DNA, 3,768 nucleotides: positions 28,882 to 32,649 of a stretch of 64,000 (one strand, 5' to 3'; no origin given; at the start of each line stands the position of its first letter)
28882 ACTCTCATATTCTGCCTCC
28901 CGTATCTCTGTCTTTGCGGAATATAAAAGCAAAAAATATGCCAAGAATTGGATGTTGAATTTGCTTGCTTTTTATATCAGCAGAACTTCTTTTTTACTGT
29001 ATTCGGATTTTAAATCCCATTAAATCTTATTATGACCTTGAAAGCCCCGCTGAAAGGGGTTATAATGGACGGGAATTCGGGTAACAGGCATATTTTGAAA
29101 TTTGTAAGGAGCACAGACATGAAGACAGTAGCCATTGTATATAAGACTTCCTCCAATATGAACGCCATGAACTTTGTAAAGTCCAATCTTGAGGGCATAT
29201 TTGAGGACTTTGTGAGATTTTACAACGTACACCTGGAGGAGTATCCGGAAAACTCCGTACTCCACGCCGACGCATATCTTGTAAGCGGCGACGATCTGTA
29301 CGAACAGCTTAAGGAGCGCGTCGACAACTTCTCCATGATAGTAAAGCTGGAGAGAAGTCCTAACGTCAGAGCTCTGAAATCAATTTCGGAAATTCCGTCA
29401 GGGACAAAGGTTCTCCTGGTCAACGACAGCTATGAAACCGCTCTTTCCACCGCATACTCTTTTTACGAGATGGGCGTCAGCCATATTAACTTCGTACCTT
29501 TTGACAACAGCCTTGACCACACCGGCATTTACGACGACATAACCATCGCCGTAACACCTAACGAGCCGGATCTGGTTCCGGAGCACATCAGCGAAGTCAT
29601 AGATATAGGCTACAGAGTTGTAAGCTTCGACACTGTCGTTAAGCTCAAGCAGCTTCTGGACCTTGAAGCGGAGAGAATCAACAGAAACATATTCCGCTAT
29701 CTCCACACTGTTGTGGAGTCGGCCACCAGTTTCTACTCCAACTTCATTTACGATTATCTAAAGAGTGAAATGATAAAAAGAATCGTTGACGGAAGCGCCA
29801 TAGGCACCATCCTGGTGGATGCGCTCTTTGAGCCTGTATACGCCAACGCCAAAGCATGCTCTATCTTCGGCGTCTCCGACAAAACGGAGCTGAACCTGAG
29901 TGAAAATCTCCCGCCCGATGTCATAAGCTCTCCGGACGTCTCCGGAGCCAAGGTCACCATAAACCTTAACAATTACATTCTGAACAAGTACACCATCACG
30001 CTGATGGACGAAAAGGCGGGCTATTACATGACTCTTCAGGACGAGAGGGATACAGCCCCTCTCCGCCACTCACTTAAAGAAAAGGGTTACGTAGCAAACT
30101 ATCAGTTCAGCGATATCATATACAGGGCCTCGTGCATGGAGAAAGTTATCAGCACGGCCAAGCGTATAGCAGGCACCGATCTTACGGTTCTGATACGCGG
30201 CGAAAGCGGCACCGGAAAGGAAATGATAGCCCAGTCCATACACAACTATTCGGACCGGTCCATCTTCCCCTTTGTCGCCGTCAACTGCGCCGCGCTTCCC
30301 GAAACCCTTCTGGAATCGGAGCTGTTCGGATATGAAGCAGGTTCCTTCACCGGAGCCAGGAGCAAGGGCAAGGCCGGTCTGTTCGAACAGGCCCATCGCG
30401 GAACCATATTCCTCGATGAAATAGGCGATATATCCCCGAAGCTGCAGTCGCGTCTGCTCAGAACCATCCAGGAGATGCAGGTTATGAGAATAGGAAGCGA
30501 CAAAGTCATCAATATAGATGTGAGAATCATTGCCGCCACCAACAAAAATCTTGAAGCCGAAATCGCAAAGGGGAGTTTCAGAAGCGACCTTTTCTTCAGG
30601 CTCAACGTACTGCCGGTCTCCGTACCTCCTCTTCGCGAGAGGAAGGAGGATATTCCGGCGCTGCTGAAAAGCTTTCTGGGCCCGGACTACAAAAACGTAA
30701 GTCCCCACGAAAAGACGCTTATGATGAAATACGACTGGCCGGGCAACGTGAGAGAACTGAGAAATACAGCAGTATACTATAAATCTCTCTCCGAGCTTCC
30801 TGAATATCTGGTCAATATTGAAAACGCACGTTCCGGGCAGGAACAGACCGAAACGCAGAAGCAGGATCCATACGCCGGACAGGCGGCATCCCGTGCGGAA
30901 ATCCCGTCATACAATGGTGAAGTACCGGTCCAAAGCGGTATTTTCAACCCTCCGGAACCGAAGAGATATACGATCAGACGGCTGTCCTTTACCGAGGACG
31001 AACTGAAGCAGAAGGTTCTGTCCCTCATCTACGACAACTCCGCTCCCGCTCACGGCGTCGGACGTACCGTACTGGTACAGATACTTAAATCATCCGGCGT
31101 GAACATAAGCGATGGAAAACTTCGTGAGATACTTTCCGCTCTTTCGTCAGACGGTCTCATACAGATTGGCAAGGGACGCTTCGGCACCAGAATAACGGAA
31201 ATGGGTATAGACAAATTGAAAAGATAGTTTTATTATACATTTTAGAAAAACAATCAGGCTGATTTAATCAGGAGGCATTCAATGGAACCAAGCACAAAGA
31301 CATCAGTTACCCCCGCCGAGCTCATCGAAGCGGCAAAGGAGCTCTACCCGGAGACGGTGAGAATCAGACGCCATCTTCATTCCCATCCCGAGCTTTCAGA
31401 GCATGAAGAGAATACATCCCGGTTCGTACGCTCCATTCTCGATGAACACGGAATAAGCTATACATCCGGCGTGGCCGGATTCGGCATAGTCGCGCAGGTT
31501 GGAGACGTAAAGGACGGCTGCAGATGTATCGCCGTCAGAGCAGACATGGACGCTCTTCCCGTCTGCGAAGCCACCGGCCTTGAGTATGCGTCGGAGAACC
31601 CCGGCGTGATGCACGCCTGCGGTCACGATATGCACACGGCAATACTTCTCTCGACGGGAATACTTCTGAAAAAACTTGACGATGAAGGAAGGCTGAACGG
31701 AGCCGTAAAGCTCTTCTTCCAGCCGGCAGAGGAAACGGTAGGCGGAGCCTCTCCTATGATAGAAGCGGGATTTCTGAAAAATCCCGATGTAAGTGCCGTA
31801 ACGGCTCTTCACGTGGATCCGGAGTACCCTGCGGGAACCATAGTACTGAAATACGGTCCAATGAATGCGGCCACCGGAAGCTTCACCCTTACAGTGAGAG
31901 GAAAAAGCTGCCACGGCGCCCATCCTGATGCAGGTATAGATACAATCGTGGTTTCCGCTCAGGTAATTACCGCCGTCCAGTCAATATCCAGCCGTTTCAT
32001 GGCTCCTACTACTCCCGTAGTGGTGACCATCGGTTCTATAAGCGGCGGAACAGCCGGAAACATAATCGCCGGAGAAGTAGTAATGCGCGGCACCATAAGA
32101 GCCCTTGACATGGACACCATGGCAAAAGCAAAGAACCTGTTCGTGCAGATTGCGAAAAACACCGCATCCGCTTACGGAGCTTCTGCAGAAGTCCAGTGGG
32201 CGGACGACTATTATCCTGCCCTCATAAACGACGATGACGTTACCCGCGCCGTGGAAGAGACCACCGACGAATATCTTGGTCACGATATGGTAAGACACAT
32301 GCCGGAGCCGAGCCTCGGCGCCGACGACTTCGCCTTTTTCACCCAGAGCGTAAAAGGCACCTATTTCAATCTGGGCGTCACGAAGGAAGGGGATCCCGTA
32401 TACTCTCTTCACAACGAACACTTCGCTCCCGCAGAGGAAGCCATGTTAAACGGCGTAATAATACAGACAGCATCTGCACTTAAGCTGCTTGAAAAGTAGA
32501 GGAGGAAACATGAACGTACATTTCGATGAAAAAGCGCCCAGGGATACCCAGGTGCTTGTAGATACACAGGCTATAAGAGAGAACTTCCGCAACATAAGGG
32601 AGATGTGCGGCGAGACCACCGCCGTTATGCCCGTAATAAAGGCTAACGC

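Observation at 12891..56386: Three sigma54 activators and four exact -24/-12 promoters in one 44-kb stretch: a candidate cell-wall-peptide / D-amino-acid sigma54 regulon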

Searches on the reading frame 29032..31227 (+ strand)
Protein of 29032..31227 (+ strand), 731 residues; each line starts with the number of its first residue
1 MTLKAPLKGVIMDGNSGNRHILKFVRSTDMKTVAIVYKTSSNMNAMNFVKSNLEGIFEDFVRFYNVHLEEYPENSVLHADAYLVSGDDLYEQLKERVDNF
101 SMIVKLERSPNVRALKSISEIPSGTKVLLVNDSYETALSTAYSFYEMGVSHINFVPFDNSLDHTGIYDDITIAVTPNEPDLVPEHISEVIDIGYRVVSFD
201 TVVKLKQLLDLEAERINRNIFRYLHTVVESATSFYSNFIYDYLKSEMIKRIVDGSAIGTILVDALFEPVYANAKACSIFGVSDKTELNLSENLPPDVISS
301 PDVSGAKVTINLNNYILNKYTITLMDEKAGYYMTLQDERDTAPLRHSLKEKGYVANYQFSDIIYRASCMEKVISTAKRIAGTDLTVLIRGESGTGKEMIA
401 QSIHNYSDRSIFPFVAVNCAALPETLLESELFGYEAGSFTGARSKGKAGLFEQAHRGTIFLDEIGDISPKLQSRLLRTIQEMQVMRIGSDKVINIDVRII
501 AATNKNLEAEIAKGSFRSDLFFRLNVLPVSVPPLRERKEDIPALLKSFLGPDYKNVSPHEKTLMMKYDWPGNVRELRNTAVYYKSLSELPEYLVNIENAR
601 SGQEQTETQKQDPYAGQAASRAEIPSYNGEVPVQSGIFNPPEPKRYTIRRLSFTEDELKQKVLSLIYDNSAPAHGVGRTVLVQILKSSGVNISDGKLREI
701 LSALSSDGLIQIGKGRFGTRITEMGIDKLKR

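Call 3: search_protein_families(library=pfam, proteins=[window:29032-31227:+])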
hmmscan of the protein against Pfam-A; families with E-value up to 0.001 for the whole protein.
window:29032-31227:+ (731 aa): 8 families
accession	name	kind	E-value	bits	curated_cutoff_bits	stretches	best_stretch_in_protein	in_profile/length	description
PF00158.32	Sigma54_activat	-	1.9e-68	229.8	20.2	1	363-529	2-167/168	Sigma-54 interaction domain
PF14532.12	Sigma54_activ_2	-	3.2e-19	70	25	1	367-534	5-138/138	Sigma-54 interaction domain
PF25601.1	AAA_lid_14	-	6.1e-12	45.6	27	1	535-583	1-56/87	AAA+ ATPase lid domain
PF00004.35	AAA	-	3.3e-07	31.2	21.2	1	386-505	1-110/131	ATPase family associated with various cellular activities (AAA)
PF01078.27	Mg_chelatase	-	1.6e-05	24.8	20.3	0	438-505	89-158/207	Magnesium chelatase, subunit ChlI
PF07728.20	AAA_5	-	2.7e-05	24.6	22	1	386-506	2-124/139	AAA domain (dynein-related subfamily)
PF07724.20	AAA_2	-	3.2e-05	24.5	27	1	385-512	5-132/166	AAA domain (Cdc48 subfamily)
PF07726.17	AAA_3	-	0.00034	20.9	27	1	386-504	2-111/131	ATPase family associated with various cellular activities (AAA)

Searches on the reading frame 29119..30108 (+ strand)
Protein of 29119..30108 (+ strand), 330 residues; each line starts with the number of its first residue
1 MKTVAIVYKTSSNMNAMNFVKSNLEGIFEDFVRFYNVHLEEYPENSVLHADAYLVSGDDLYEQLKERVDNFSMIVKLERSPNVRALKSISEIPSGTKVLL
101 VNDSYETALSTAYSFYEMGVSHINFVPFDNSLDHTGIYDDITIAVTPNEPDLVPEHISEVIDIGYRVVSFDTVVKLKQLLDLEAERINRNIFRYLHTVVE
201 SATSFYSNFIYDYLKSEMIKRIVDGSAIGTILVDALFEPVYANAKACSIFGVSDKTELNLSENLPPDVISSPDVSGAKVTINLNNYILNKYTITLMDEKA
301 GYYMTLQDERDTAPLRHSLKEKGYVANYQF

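Call 46: search_protein_families(library=pfam, max_evalue=1, proteins=[window:29119-30108:+])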
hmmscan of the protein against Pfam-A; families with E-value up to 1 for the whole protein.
window:29119-30108:+ (330 aa): 2 families
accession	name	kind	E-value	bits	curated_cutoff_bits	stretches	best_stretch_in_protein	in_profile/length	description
PF13188.13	PAS_8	-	0.00033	20.9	21.8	1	217-258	1-42/65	PAS domain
PF00989.32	PAS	-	0.0065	16.9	22.6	1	217-260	1-44/113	PAS fold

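Call 55: find_related_loci(query=window:29119-30108:+, collection=metagenome_contigs, flank=6000)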
Query window:29119-30108:+ (330 aa) in metagenome_contigs; peptide patterns used: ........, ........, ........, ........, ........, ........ (x = any residue, [..] = any of these).
67 stretches matched a pattern, but none encodes a relative of the query by tblastn (E <= 1e-3).

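Call 60: find_related_loci(query=A5, collection=metagenome_contigs, flank=6000)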
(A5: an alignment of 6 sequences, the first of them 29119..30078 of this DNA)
Query A5 (320 aa) in metagenome_contigs; peptide patterns used: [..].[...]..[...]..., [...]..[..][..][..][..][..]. (x = any residue, [..] = any of these).
285 stretches matched a pattern; 112 encode a relative of the query (tblastn E <= 1e-3); the best 80 are kept; 80 distinct loci.
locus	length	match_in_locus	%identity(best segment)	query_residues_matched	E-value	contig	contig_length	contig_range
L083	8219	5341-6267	50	1-309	4e-104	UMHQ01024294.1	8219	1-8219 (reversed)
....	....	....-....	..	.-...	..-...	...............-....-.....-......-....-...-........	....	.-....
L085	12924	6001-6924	51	2-309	1e-100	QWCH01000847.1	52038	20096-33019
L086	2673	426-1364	48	1-313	4e-101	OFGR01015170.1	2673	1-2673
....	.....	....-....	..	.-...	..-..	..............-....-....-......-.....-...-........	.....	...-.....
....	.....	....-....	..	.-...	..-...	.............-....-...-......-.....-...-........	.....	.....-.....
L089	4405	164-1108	39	1-313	4e-76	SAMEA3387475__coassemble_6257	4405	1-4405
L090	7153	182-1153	36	1-320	3e-69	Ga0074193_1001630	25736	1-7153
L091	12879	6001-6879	40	1-309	6e-69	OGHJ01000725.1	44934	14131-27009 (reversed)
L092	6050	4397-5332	36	1-311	9e-58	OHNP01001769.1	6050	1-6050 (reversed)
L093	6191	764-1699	36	1-311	9e-58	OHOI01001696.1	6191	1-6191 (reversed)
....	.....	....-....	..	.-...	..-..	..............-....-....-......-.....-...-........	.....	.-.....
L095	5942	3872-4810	32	1-309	4e-57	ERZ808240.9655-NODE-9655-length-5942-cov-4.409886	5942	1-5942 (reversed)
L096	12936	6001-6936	34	1-311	1e-56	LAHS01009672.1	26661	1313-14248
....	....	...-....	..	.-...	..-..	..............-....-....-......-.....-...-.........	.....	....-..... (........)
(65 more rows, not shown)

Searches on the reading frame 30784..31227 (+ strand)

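Call 46: search_protein_families(library=pfam, max_evalue=1, proteins=[window:30784-31227:+])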
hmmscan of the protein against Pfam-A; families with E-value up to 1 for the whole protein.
window:30784-31227:+ (147 aa): 5 families
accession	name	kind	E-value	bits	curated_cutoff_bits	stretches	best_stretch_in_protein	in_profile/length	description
PF08461.16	HTH_12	-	0.0018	18.6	21.4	1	79-145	4-66/66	Ribonuclease R winged-helix domain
PF21128.4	MCM4_WHD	-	0.0043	17.5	24.4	1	72-128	8-64/75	MCM4, winged helix domain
PF08784.17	RPA_C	-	0.043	15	22.6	1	67-126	45-99/106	Replication protein A C terminal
PF03551.20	PadR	-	0.13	12.7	27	1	79-131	2-52/75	Transcriptional regulator PadR-like family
PF13412.12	HTH_24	-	0.16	12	21.9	0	106-127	27-48/48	Winged helix-turn-helix DNA-binding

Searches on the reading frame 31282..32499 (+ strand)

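Call 6: search_protein_families(library=pfam, proteins=[window:31282-32499:+])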
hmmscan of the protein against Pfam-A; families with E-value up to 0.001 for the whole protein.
window:31282-32499:+ (405 aa): 2 families
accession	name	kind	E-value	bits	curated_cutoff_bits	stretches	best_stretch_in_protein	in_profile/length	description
PF01546.33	Peptidase_M20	-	3e-43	148.6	24.6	1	84-394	1-199/206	Peptidase family M20/M25/M40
PF07687.19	M20_dimer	-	2.6e-13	50.3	21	1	200-297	8-105/107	Peptidase dimerisation domain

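Call 48: search_protein_families(library=ncbifam, proteins=[window:31282-32499:+])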
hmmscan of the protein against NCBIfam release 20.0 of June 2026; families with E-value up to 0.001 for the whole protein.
window:31282-32499:+ (405 aa): 22 families
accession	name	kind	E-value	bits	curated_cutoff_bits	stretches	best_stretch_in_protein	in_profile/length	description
TIGR01891.1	amidohydrolases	subfamily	6.7e-109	364.4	153.75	1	26-390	2-365/366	amidohydrolase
NF040868.1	carboxypep_CpsA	equivalog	1.7e-107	359.5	500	1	13-402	3-389/391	carboxypeptidase CpsA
NF038260.1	ectoine_DoeB_2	equivalog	1.8e-81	274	550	1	24-382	7-359/378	N(2)-acetyl-L-2,4-diaminobutanoate deacetylase DoeB2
NF005602.0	PRK07338.1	equivalog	1.4e-12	46.9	357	1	147-304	162-308/409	hydrolase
NF006365.0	PRK08588.1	subfamily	2.1e-11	43.8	289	1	38-339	22-324/383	succinyl-diaminopimelate desuccinylase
TIGR01892.1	AcOrn-deacetyl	equivalog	2.2e-11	43.4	297.7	1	198-324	169-304/365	acetylornithine deacetylase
TIGR01910.1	DapE-ArgE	subfamily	3.9e-10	39.5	217.6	1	129-337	117-324/373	ArgE/DapE family deacylase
NF005710.0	PRK07522.1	subfamily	6e-09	35.5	412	1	200-328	184-327/391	acetylornithine deacetylase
NF009555.0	PRK13004.1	equivalog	2.4e-08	33.3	321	1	202-240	187-225/399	YgeY family selenium metabolism-linked hydrolase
NF058540.1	Ncarbamyl_ErtE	equivalog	7.4e-08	31.4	520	1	201-331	220-352/418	N-carbamyl-l-glutamate amidohydrolase ErtE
TIGR01883.1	PepT-like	hypoth_equivalog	1.3e-07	31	274.25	1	152-319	130-289/361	peptidase T-like protein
TIGR01879.1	hydantase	subfamily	1.6e-06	27.3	204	1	196-330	203-338/401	hydantoinase/carbamoylase family amidase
NF006769.0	PRK09290.1-3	subfamily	1.4e-05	24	452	1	202-330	221-348/417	allantoate amidohydrolase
NF009557.0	PRK13009.1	equivalog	1.7e-05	24.2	284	1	200-335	183-316/377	succinyl-diaminopimelate desuccinylase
NF006771.0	PRK09290.1-5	subfamily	3e-05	22.7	399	1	202-331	219-347/413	allantoate amidohydrolase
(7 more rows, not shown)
